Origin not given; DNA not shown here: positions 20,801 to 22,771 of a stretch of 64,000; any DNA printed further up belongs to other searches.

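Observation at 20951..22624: Family-5 (Opp/Dpp) solute-binding lipoprotein appears circularly permuted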

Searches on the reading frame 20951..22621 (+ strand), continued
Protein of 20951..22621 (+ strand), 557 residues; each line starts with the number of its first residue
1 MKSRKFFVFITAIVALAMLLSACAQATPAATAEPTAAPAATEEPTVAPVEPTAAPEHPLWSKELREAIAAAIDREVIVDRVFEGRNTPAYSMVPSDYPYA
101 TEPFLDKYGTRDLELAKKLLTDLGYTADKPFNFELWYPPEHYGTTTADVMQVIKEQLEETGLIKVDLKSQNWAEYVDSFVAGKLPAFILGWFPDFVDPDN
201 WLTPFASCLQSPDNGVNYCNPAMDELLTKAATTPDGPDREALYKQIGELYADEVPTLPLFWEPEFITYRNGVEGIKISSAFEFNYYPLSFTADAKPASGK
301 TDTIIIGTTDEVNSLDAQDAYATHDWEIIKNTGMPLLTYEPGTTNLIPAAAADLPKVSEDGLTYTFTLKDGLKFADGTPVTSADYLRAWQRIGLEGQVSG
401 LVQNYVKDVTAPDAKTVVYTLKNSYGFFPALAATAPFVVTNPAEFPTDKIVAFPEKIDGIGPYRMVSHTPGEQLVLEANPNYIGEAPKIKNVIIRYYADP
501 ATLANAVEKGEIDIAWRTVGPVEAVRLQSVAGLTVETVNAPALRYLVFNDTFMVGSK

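Call 6: find_homologous_proteins(query=window:20951-22621:+, max_evalue=1e-10)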
Query window:20951-22621:+ (557 aa): 1523 proteins with E <= 1e-10 among 8000 candidates; the best 120 are listed.
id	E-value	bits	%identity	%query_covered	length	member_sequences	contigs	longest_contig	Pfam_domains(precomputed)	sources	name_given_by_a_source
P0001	0.0e+0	1265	100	100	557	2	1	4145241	PF00496.28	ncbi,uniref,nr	ncbi:bacterial extracellular solute-binding proteins, family 5 Middle [Longilinea arvoryzae]|uniref:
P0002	0.0e+0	1042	84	99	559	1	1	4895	PF00496.28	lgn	-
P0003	0.0e+0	1041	82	100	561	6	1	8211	PF00496.28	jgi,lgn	jgi:peptide/nickel transport system substrate-binding protein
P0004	0.0e+0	1036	81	100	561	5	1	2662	PF00496.28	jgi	-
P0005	0.0e+0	1036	80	100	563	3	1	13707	PF00496.28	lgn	-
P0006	0.0e+0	1030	81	99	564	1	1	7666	PF00496.28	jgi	jgi:peptide/nickel transport system substrate-binding protein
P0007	0.0e+0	1030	81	99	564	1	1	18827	PF00496.28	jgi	jgi:peptide/nickel transport system substrate-binding protein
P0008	0.0e+0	1018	79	100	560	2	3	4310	PF00496.28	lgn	-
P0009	0.0e+0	1017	79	100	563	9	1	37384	PF00496.28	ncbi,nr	ncbi:MAG: hypothetical protein GYA20_08945 [Chloroflexi bacterium]|nr:hypothetical protein [Chlorofl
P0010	0.0e+0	1012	80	100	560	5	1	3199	PF00496.28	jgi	-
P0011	1.6e-298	1009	79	100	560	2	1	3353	PF00496.28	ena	-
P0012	1.2e-292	990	78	100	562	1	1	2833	PF00496.28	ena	-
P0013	1.8e-270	916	72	100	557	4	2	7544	PF00496.28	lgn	-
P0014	2.9e-270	916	72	100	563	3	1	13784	PF00496.28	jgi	-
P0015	1.1e-269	914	71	100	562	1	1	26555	PF00496.28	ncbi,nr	ncbi:MAG: hypothetical protein GYA48_12890 [Chloroflexi bacterium]|nr:hypothetical protein [Chlorofl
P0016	4.7e-269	912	75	94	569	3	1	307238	PF00496.28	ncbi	-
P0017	2.1e-266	903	72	99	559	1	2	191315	PF00496.28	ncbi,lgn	-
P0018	5.2e-266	902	71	100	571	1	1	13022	PF00496.28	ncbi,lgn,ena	-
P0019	8.6e-266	901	70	100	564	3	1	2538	PF00496.28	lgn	-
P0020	5.4e-265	898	69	100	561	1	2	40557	PF00496.28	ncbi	-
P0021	5.8e-265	898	73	100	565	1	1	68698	PF00496.28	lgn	-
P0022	1.1e-264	897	69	100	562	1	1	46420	PF00496.28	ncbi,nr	ncbi:MAG: hypothetical protein JXA21_08150 [Anaerolineae bacterium]|nr:hypothetical protein [Anaerol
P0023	2.2e-264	896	72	100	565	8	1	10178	PF00496.28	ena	-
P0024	9.9e-264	894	72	98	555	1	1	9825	PF00496.28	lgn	-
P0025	7.7e-263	891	76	89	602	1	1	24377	PF00496.28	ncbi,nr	ncbi:MAG: hypothetical protein JXM69_14210 [Anaerolineae bacterium]|nr:hypothetical protein [Anaerol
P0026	1.1e-261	887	77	89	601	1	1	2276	PF00496.28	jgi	jgi:peptide/nickel transport system substrate-binding protein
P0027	1.7e-261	887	70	100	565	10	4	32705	PF00496.28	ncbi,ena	-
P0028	3.6e-261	886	70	100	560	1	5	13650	PF00496.28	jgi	jgi:peptide/nickel transport system substrate-binding protein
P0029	4.7e-261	885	69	100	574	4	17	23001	PF00496.28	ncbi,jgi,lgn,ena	ncbi:MAG: ABC transporter substrate-binding protein [Anaerolineaceae bacterium]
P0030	5.5e-261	885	69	100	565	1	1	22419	PF00496.28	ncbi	-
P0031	7.0e-261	885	69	100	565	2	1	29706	PF00496.28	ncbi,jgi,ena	-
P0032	7.9e-261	884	70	100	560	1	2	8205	PF00496.28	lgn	-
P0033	1.1e-260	884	68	100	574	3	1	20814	PF00496.28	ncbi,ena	-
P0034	2.6e-260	883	69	100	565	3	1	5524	PF00496.28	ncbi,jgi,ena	-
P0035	3.1e-260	882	68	100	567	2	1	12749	PF00496.28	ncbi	ncbi:MAG: ABC transporter substrate-binding protein [Anaerolineae bacterium]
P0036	3.6e-260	882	68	99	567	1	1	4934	PF00496.28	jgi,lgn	-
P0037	6.0e-260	882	68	99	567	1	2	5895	PF00496.28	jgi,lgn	jgi:peptide/nickel transport system substrate-binding protein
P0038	6.8e-260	881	72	96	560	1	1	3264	PF00496.28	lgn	-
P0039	1.2e-259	881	70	100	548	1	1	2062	PF00496.28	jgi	jgi:peptide/nickel transport system substrate-binding protein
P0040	3.8e-259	879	70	99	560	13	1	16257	PF00496.28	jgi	-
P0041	5.8e-259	878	72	100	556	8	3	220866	PF00496.28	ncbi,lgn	-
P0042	5.9e-259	878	70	100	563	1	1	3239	PF00496.28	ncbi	-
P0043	6.3e-259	878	72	100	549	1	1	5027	PF00496.28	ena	-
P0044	1.4e-258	877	65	100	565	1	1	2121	PF00496.28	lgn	-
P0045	1.7e-258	877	70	100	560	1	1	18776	PF00496.28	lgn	-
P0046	1.9e-258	877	75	90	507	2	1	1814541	PF00496.28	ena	-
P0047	2.1e-258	876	69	100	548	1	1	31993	PF00496.28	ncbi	-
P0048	2.1e-258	876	70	100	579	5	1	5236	PF00496.28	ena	-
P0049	2.3e-258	876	70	99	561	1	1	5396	PF00496.28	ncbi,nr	ncbi:MAG TPA: ABC transporter substrate-binding protein [Anaerolineaceae bacterium]|nr:ABC transport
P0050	2.3e-258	876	73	96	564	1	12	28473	PF00496.28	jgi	jgi:peptide/nickel transport system substrate-binding protein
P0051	2.7e-258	876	73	96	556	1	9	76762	PF00496.28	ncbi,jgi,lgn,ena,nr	ncbi:MAG: hypothetical protein C4545_00425 [Anaerolineaceae bacterium]|nr:MAG: hypothetical protein 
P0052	3.4e-258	876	69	100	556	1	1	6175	PF00496.28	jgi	jgi:peptide/nickel transport system substrate-binding protein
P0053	3.7e-258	876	73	89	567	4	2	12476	PF00496.28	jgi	-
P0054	5.6e-258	875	72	93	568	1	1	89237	PF00496.28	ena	-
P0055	6.4e-258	875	69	100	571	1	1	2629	PF00496.28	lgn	-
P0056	7.8e-258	875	68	99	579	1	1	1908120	PF00496.28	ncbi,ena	-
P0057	1.2e-257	874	69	100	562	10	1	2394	PF00496.28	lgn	-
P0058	2.0e-257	873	68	100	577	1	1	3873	PF00496.28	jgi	jgi:peptide/nickel transport system substrate-binding protein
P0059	2.5e-257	873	69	99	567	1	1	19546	PF00496.28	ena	-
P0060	2.6e-257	873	73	96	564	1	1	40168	PF00496.28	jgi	jgi:peptide/nickel transport system substrate-binding protein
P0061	3.0e-257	873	72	95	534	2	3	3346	PF00496.28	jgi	jgi:peptide/nickel transport system substrate-binding protein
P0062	3.2e-257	873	68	100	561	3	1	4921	PF00496.28,PF04886.17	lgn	-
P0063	3.2e-257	873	74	95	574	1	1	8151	PF00496.28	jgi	-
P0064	3.5e-257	872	69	99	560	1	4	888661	PF00496.28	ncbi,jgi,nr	ncbi:MAG: hypothetical protein H0S79_00290 [Anaerolineaceae bacterium]|jgi:peptide/nickel transport 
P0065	3.6e-257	872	71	92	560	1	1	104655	PF00496.28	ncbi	-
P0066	4.0e-257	872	67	100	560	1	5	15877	PF00496.28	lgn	-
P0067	4.1e-257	872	69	99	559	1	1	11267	PF00496.28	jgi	jgi:peptide/nickel transport system substrate-binding protein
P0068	5.2e-257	872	69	99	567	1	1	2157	PF00496.28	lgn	-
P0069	5.7e-257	872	72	90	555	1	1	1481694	PF00496.28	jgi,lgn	jgi:peptide/nickel transport system substrate-binding protein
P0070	7.2e-257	871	73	96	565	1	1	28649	PF00496.28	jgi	jgi:peptide/nickel transport system substrate-binding protein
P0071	7.5e-257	871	72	95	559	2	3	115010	PF00496.28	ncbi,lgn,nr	ncbi:MAG TPA: hypothetical protein DCK95_09270 [Anaerolineaceae bacterium]|nr:hypothetical protein [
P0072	7.6e-257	871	66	99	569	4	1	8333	PF00496.28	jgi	-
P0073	1.1e-256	871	72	95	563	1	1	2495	PF00496.28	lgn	-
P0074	1.1e-256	871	69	100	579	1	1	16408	PF00496.28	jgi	-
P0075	1.3e-256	871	73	96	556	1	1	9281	PF00496.28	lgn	-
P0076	1.3e-256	871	73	96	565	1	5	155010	PF00496.28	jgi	jgi:peptide/nickel transport system substrate-binding protein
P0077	2.1e-256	870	66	100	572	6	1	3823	PF00496.28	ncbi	-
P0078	2.5e-256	870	75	89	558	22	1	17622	PF00496.28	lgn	-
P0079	2.5e-256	870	73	96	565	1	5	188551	PF00496.28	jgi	jgi:peptide/nickel transport system substrate-binding protein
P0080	2.6e-256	870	69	100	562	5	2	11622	PF00496.28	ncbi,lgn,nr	ncbi:MAG: ABC transporter substrate-binding protein [Chloroflexota bacterium]|nr:ABC transporter sub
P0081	2.8e-256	869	73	96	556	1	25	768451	PF00496.28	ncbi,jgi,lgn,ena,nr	ncbi:MAG: hypothetical protein GYA45_02880 [Pelolinea sp.]|nr:hypothetical protein [Pelolinea sp.]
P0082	3.2e-256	869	75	90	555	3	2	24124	PF00496.28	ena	-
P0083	3.4e-256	869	68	99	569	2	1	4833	PF00496.28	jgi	jgi:peptide/nickel transport system substrate-binding protein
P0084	5.1e-256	869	68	100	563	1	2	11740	PF00496.28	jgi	jgi:peptide/nickel transport system substrate-binding protein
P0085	5.8e-256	868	75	89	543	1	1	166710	PF00496.28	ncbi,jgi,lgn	-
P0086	6.2e-256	868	73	89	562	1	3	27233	PF00496.28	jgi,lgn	-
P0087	6.4e-256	868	73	96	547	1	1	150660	PF00496.28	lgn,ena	-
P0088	7.3e-256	868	69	99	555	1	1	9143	PF00496.28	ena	-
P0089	7.6e-256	868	76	89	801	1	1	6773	PF00497.26,PF00496.28,PF12974.13,PF10613.15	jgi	jgi:ABC-type transport system substrate-binding protein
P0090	8.1e-256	868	75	89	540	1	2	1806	PF00496.28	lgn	-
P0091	9.4e-256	868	70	99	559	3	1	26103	PF00496.28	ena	-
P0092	1.2e-255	867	67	100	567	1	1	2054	PF00496.28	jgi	jgi:peptide/nickel transport system substrate-binding protein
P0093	2.1e-255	867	69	99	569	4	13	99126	PF00496.28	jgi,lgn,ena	-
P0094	2.5e-255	866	67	99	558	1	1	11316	PF00496.28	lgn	-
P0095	3.2e-255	866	69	99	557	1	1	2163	PF00496.28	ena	-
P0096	3.6e-255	866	70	99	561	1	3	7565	PF00496.28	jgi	jgi:peptide/nickel transport system substrate-binding protein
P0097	3.6e-255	866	69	100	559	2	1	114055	PF00496.28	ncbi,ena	-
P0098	3.7e-255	866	70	99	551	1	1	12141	PF00496.28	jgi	jgi:peptide/nickel transport system substrate-binding protein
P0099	5.7e-255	865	75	89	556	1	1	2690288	PF00496.28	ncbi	ncbi:MAG: ABC transporter substrate-binding protein [Anaerolineaceae bacterium]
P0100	5.8e-255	865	69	96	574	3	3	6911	PF00496.28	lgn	-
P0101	5.9e-255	865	69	99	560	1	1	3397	PF00496.28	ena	-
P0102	6.4e-255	865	68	100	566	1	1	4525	PF00496.28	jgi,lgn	jgi:peptide/nickel transport system substrate-binding protein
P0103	1.2e-254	864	67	100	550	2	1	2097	PF00496.28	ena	-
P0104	1.2e-254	864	71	94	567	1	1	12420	PF00496.28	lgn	-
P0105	2.0e-254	863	69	99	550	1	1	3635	PF00496.28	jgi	jgi:peptide/nickel transport system substrate-binding protein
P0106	2.6e-254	863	72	89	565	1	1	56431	PF00496.28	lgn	-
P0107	3.1e-254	863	68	100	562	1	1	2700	PF00496.28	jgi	jgi:peptide/nickel transport system substrate-binding protein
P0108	3.9e-254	862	68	100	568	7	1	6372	PF00496.28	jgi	jgi:peptide/nickel transport system substrate-binding protein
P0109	4.2e-254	862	70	100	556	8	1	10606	PF00496.28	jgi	-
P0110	4.8e-254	862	75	89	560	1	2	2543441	PF00496.28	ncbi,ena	-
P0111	6.2e-254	862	73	89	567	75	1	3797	PF00496.28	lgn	-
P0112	6.6e-254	862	67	99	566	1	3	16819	PF00496.28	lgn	-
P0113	6.9e-254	862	74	89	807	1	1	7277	PF00497.26,PF00496.28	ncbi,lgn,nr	ncbi:MAG: ABC transporter substrate-binding protein [Chloroflexota bacterium]|nr:ABC transporter sub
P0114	8.8e-254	861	74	89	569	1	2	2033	PF00496.28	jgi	-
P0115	1.0e-253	861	69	100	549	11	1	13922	PF00496.28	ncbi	-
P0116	1.2e-253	861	67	99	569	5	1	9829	PF00496.28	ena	-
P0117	1.2e-253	861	72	95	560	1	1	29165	PF00496.28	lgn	-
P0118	2.0e-253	860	75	89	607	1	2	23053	PF00496.28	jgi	jgi:ABC-type transport system substrate-binding protein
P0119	2.0e-253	860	68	100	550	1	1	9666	PF00496.28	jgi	jgi:peptide/nickel transport system substrate-binding protein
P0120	2.2e-253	860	68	100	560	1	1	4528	PF00496.28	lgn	-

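Call 22: find_related_loci(query=A1, collection=genome_contigs, flank=6000)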
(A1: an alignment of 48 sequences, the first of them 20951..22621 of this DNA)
Query A1 (557 aa) in genome_contigs; peptide patterns used: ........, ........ (x = any residue, [..] = any of these).
167 stretches matched a pattern; 114 encode a relative of the query (tblastn E <= 1e-3); the best 80 are kept; 80 distinct loci.
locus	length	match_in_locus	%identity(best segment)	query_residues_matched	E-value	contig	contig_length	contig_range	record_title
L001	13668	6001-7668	82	6-557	0e+0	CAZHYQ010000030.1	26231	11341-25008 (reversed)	MAG TPA_asm: uncultured Longilinea sp. isolate SRP216815_co1_181 genome assembly, contig: NODE_2057_length_26231_cov_14.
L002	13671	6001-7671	72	3-553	0e+0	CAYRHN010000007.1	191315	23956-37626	MAG TPA_asm: uncultured Anaerolineaceae bacterium isolate SRP216815_co1_295 genome assembly, contig: NODE_88_length_1913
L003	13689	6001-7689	70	1-557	0e+0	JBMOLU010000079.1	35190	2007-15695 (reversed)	MAG: Chloroflexota bacterium isolate Betzabe_MAG032 MAG032_79, whole genome shotgun sequence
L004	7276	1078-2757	71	1-554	0e+0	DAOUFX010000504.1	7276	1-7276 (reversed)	MAG TPA_asm: Anaerolineae bacterium isolate R24_80 k131_1135666, whole genome shotgun sequence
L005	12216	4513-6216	71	1-555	0e+0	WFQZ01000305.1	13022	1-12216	MAG: Thermoflexales bacterium isolate S014_19 k151_69363, whole genome shotgun sequence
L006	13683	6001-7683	72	1-557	0e+0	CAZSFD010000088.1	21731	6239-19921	MAG TPA_asm: uncultured Anaerolineaceae bacterium isolate binchicken_co274_165 genome assembly, contig: NODE_6225_length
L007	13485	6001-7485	76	59-553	0e+0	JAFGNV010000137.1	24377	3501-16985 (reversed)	MAG: Anaerolineae bacterium isolate Zod_Metabat.569 k87_8225681, whole genome shotgun sequence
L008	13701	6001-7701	71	1-557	0e+0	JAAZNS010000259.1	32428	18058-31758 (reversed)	MAG: Chloroflexota bacterium isolate AS27yjCOA_192 96698_AS27, whole genome shotgun sequence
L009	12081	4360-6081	69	1-557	0e+0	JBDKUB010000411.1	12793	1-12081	MAG: Anaerolineaceae bacterium isolate 7_bin.113_R1 c_000000463138, whole genome shotgun sequence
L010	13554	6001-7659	71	1-554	0e+0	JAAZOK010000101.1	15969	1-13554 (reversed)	MAG: Chloroflexota bacterium isolate AS27yjCOA_56 71494_AS27, whole genome shotgun sequence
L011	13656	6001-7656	71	26-557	0e+0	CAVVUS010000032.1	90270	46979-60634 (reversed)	MAG: uncultured Chloroflexia bacterium isolate MFD02923.bin.2.49 genome assembly, contig: contig_32834, whole genome sho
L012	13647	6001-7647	70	1-557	0e+0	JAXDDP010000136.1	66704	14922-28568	MAG: Anaerolineae bacterium isolate POMEDNA-B74 Raw2_k127_205195, whole genome shotgun sequence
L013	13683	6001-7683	69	1-556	0e+0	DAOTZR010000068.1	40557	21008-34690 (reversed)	MAG TPA_asm: Anaerolineae bacterium isolate H59_548 k97_427557, whole genome shotgun sequence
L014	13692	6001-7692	72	1-557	0e+0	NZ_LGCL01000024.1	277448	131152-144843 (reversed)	Ornatilinea apprima strain P3M-1 contig_3, whole genome shotgun sequence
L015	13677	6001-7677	69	1-556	0e+0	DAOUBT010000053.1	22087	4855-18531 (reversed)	MAG TPA_asm: Anaerolineae bacterium isolate H71_746 k91_580712, whole genome shotgun sequence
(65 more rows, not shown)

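Call 24: predict_structure(alignment_id=A1)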
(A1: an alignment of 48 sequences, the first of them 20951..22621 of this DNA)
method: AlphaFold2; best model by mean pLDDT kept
length: 557 residues; sequences in the alignment: 48
mean_pLDDT: 85.2   pTM: 0.82
mean pLDDT of the five models: 85.2, 84.2, 79.7, 78.7, 77.2
residues with pLDDT >= 90: 321; 70-90: 153; 50-70: 38; < 50: 45
segments of 3 or more residues with pLDDT < 50: 19-55, 141-143
pLDDT, mean of each block of 10 residues (from residue 1): 55 56 35 30 31 60 93 92 85 71 74 96 96 85 69 96 94 85 88 73 88 89 94 89 90 88 90 90 94 97 94 89 91 95 93 97 98 98 96 87 94 98 92 93 95 94 95 95 96 91 93 83 88 90 88 69
secondary structure, 60 per line:
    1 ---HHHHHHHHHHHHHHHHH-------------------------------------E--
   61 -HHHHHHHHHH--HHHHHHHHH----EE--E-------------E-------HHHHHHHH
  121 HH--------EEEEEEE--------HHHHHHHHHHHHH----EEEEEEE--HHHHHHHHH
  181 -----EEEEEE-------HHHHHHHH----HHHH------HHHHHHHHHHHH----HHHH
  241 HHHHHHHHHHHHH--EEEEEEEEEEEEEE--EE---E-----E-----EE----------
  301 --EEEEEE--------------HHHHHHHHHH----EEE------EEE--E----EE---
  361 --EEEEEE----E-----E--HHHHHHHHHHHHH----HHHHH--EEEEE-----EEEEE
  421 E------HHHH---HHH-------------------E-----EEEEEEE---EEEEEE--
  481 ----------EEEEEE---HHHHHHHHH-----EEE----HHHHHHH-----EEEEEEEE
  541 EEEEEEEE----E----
elements in order: H4-20 H62-71 H74-82 H113-122 E131-137 H146-158 E163-169 H172-180 E186-191 H199-206 H211-214 H221-232 H237-253 E256-269 E303-308 H323-332 E337-339 E346-348 E363-368 H382-394 H399-403 E406-410 E416-421 H428-431 E463-469 E473-478 E491-496 H500-508 E514-516 H521-527 E533-548

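Call 26: search_protein_representatives(protein=window:20951-22621:+)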
Query: 557 residues. Proteins with E-value up to 0.001 (for the whole library): 43995; up to 1e-10: 15802; up to 1e-30: 432. The best 150 are listed.
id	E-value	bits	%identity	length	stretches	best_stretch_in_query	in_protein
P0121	4.7e-201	685.4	42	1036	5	58-286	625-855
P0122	2.4e-179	613.8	59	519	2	61-290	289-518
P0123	3.3e-179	613.3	58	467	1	92-552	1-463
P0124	2.7e-171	587.2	54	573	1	18-552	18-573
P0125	2.4e-157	541.2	50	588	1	24-554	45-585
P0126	2.3e-154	531.3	53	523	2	290-550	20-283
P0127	3.4e-137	474.6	45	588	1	25-553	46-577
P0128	2.3e-132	458.7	44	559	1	27-554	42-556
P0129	3.5e-131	454.8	62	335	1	223-552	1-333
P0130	1.7e-120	419.5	76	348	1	176-424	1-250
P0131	2.0e-120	419.3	47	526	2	299-552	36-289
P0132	1.4e-119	416.5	45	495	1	69-550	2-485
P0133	2.2e-116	406.0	43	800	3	58-288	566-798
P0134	6.5e-110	384.6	47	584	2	292-550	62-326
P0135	4.8e-109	381.8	42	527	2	60-268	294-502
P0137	6.1e-106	371.5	41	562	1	25-552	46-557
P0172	1.2e-74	268.3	35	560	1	16-552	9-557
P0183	6.5e-70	252.6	35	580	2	57-357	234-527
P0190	5.2e-65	236.4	37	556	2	131-550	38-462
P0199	1.6e-63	231.5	33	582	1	51-549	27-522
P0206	1.8e-61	224.7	36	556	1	61-550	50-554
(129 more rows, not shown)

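Call 30: fold_search(model_id=the predicted structure, library=pdb)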
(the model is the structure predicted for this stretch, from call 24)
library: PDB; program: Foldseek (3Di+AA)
matches with E <= 10: 888; with E <= 0.001: 171
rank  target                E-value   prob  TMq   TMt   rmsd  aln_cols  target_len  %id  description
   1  5on9_B                3.8e-15  1.00  0.33  0.37   3.2       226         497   27  Crystal structure of NikA in complex with reduced Fe-L1 (N-(2-hydroxybenzyl)-N'-(2-thiomethylbenzyl)-N,N'-ethylenediam (released 2017-12-13)
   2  3e3k_B                5.1e-15  1.00  0.32  0.36   3.8       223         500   26  Structural characterization of a putative endogenous metal chelator in the periplasmic nickel transporter NikA (butane (released 2008-09-16)
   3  4dcx_B                8.0e-15  1.00  0.34  0.37   3.0       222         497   28  X-ray structure of NikA in complex with Fe(1R,2R)-N,N'-Bis(2-pyridylmethyl)-N,N'-dicarboxymethyl-1,2-cyclohexanediamin (released 2012-05-09)
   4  1zlq_A                8.0e-15  1.00  0.33  0.36   3.2       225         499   28  Crystallographic and spectroscopic evidence for high affinity binding of Fe EDTA (H2O)- to the periplasmic nickel tran (released 2005-08-02)
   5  3dp8_B                1.3e-14  1.00  0.34  0.38   2.9       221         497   28  Structural characterization of a putative endogenous metal chelator in the periplasmic nickel transporter NikA (nickel (released 2008-09-16)
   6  1zlq_B                1.8e-14  1.00  0.33  0.37   3.1       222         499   28  Crystallographic and spectroscopic evidence for high affinity binding of Fe EDTA (H2O)- to the periplasmic nickel tran (released 2005-08-02)
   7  3mvx_A                2.1e-14  1.00  0.34  0.38   3.1       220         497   27  X-ray structure of the reduced NikA/1 hybrid, NikA/1-Red (released 2011-02-09)
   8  8upi                  2.5e-14  1.00  0.37  0.40   2.6       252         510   26  Structure of a periplasmic peptide binding protein from Mesorhizobium sp. AP09 bound to aminoserine (released 2023-11-08)
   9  3dp8_A                3.3e-14  1.00  0.33  0.37   3.6       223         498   28  Structural characterization of a putative endogenous metal chelator in the periplasmic nickel transporter NikA (nickel (released 2008-09-16)
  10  8ay0_C                4.2e-14  1.00  0.34  0.39   2.9       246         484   22  Crystal Structure of the peptide binding protein DppE from Bacillus subtilis in complex with murein tripeptide (released 2023-02-22)
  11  3mvw_B                4.4e-14  1.00  0.33  0.37   2.9       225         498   28  X-ray structure of a "NikA+Iron complex" hybrid, NikA/1 (released 2011-02-09)
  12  8ay0_B                5.2e-14  1.00  0.33  0.37   2.9       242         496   21  Crystal Structure of the peptide binding protein DppE from Bacillus subtilis in complex with murein tripeptide (released 2023-02-22)
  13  5yhe_A                5.9e-14  1.00  0.34  0.38   2.7       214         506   24  The crystal structure of Staphylococcus aureus CntA in complex with staphylopine and cobalt (released 2018-03-28)
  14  8arn_A                7.3e-14  1.00  0.32  0.35   5.2       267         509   21  Crystal structure of the peptide binding protein, OppA, from Bacillus subtilis in complex with an endogenous tetrapept (released 2023-02-22)
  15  5yh8                  7.8e-14  1.00  0.34  0.37   2.7       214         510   24  The crystal structure of Staphylococcus aureus CntA in complex with staphylopine and nickel (released 2018-03-28)
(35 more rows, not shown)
